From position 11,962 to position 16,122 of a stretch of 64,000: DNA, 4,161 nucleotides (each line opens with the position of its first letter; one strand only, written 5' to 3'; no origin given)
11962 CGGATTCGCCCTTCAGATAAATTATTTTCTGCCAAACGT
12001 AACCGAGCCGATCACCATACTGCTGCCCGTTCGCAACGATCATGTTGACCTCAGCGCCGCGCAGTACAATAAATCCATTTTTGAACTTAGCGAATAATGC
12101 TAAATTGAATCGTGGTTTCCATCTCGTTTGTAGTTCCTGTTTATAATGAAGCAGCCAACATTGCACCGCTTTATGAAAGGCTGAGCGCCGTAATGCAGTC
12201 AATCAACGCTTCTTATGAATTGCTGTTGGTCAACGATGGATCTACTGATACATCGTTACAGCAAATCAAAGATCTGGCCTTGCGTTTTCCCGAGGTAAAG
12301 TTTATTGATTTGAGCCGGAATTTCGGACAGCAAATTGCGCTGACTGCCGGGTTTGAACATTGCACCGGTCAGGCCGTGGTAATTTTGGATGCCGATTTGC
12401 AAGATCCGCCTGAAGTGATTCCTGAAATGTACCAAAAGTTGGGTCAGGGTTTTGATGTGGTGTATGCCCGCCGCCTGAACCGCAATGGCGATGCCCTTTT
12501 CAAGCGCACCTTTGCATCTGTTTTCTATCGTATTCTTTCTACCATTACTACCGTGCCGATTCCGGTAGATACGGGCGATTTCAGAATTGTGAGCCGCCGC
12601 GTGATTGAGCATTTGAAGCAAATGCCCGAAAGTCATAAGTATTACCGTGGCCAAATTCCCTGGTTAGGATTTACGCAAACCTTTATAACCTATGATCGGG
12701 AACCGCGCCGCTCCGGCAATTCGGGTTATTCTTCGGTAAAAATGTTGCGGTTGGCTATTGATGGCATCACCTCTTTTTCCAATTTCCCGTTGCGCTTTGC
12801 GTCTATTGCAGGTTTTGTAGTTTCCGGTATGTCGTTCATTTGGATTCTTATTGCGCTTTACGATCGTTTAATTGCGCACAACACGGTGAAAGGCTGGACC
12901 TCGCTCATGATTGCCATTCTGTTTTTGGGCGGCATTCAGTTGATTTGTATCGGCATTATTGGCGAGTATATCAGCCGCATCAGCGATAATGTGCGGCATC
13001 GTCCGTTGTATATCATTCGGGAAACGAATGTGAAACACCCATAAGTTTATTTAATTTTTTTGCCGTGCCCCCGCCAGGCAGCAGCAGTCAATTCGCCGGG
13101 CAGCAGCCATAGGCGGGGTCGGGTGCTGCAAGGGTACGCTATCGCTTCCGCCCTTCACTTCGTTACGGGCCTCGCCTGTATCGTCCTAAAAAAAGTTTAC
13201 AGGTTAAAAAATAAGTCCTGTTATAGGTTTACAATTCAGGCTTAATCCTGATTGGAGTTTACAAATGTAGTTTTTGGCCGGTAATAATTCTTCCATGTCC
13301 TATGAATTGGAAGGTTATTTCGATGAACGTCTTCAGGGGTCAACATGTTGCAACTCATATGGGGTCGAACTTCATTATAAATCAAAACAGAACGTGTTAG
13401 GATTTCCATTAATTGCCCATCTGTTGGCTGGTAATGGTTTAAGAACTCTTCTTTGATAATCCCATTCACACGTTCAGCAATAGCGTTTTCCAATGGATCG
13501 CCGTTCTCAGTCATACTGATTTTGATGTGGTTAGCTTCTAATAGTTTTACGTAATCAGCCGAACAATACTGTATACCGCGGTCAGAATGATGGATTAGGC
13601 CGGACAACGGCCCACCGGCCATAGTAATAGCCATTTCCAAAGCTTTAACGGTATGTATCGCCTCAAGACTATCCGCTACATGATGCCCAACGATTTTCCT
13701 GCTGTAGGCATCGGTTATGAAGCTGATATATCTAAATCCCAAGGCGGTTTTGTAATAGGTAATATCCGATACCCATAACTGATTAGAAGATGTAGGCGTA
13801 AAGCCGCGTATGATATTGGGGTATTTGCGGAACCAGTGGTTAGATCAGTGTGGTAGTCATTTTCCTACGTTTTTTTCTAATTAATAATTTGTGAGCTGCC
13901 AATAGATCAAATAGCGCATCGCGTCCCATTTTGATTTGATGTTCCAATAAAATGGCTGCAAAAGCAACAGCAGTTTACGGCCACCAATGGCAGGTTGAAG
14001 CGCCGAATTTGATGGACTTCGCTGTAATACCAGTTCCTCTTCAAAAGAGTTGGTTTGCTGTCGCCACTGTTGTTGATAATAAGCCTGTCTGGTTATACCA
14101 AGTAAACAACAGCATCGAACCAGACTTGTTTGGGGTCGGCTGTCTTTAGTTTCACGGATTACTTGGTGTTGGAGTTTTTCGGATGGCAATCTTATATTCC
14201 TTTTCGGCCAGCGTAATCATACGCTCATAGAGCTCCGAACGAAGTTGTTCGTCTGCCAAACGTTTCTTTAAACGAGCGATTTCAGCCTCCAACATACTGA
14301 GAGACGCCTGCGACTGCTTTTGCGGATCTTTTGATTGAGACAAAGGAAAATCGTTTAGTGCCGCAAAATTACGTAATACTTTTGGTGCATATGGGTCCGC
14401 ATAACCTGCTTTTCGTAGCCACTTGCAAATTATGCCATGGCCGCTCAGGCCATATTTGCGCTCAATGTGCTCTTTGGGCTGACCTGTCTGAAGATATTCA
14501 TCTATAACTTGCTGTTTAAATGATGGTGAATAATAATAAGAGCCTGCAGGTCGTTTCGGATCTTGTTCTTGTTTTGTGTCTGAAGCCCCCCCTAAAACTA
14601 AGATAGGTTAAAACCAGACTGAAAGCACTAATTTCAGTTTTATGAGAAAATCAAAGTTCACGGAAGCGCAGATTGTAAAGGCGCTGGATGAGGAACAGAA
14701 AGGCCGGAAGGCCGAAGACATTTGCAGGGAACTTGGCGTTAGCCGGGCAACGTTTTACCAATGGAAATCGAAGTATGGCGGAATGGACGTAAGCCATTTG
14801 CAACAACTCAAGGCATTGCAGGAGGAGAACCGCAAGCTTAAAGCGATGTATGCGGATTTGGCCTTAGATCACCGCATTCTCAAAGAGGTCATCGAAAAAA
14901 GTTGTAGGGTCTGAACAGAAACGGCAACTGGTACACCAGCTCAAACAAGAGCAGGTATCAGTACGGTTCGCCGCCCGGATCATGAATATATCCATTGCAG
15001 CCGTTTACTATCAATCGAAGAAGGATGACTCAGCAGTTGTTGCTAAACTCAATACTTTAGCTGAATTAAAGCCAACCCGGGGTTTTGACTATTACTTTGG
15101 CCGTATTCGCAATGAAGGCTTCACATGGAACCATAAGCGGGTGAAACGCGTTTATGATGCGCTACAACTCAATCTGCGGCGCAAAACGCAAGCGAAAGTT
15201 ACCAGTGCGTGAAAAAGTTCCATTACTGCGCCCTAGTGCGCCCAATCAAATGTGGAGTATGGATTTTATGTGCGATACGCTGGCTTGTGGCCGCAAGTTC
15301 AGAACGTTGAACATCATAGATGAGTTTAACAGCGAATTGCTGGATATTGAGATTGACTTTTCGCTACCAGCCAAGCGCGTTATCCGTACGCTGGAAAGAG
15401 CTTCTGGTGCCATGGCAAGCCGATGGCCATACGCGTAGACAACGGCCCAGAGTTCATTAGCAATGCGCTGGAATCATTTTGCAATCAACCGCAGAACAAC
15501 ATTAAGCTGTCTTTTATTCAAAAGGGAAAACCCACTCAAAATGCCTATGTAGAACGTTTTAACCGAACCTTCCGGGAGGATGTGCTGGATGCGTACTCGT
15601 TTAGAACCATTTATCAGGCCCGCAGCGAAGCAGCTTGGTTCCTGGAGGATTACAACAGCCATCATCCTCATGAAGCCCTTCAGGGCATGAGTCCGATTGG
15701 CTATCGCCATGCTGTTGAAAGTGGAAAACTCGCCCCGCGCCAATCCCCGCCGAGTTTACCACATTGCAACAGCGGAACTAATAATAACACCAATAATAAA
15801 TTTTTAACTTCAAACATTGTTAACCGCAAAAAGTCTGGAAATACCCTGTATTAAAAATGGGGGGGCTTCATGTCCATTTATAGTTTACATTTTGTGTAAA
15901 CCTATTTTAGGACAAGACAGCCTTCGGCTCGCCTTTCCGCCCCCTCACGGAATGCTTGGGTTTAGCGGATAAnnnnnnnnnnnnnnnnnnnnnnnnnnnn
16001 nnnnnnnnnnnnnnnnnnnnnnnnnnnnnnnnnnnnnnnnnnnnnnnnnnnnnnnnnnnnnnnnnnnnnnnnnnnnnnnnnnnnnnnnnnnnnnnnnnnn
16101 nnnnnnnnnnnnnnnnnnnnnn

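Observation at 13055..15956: Three-level nesting: IS3-family element inside another IS3-family element inside the intergenic repeat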

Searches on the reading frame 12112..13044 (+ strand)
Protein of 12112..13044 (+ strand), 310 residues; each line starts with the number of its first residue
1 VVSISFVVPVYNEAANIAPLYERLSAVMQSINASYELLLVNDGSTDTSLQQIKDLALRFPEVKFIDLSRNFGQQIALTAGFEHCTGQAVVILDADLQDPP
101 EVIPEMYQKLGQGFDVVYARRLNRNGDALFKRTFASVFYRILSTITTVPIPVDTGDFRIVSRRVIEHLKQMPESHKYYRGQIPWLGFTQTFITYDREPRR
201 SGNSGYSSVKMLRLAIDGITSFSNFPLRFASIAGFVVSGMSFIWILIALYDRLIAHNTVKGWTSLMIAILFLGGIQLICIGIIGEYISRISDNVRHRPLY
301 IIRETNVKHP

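Call 13: find_encoding_contigs(protein=window:12112-13044:+, flank=10000, max_places=10)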
Protein window:12112-13044:+ (310 aa): 1 contig read that carries it; 1 place shown.
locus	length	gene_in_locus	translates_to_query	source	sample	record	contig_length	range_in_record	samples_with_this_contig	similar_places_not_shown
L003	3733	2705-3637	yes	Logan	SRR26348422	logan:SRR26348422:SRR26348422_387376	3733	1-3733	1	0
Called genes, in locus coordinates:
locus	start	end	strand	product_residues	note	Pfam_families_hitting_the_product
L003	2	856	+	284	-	?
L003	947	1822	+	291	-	PF00763:THF_DHG_CYH, PF02882:THF_DHG_CYH_C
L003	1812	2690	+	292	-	-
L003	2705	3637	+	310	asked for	PF00535:Glycos_transf_2, PF10111:Glyco_tranf_2_2 (weak), PF13641:Glyco_tranf_2_3 (weak)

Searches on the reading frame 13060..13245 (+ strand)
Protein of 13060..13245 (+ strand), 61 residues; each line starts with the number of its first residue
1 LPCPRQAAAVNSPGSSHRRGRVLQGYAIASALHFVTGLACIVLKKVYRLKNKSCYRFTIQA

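Call 59: find_encoding_contigs(protein=window:13060-13245:+, flank=5000)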
Protein window:13060-13245:+ (61 aa): no gene with exactly this product is on record in the collection.

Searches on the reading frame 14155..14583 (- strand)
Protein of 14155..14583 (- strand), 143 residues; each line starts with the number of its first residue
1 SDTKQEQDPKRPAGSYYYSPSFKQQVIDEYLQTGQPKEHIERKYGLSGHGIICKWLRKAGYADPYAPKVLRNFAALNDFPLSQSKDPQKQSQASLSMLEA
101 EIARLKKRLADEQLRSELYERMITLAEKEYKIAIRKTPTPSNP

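Call 10: search_protein_families(library=pfam, proteins=[window:14155-14583:-])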
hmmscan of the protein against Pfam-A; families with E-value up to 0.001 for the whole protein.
seq(143 aa): 0 families

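Call 17: find_encoding_contigs(protein=window:14155-14583:-, flank=10000, max_places=10)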
Protein seq(143 aa) (143 aa): no gene with exactly this product is on record in the collection.

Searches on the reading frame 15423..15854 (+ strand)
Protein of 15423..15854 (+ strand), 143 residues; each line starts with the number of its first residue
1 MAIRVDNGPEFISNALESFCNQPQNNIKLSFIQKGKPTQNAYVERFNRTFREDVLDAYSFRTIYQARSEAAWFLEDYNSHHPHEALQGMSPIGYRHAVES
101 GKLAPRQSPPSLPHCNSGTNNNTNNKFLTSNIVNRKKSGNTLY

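Call 47: list_cluster_members(proteins=[window:15423-15854:+, window:15154-15438:+, window:14982-15212:+, window:14642-14914:+, window:13242-13742:-, window:13881-14189:-, window:12112-13044:+, window:15962-17530:-, window:25684-26556:-, window:26634-26900:-])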
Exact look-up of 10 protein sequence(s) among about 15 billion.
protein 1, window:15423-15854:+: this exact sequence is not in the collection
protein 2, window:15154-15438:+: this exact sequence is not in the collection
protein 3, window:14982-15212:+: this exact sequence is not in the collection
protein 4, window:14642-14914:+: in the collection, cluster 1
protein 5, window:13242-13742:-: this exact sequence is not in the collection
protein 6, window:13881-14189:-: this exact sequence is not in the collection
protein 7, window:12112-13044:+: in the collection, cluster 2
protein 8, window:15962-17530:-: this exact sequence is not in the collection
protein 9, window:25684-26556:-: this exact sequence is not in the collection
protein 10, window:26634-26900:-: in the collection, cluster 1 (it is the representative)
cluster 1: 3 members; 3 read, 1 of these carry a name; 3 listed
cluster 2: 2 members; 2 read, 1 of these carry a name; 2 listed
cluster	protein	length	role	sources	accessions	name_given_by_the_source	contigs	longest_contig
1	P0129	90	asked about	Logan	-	-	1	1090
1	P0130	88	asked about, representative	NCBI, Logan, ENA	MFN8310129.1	MAG: transposase [Chitinophagales bacterium]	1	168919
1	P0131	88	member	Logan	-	-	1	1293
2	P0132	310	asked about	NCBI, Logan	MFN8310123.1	MAG: glycosyltransferase family 2 protein [Chitinophagales bacterium]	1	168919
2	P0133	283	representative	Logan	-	-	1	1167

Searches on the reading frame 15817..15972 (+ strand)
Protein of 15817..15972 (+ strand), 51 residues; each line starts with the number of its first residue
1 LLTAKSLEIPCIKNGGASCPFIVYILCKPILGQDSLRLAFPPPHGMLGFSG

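Call 60: find_encoding_contigs(protein=window:15817-15972:+, flank=5000)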
Protein window:15817-15972:+ (51 aa): no gene with exactly this product is on record in the collection.
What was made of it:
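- No independent contig spanning any of the four junctions was recovered (calls 59, 60).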
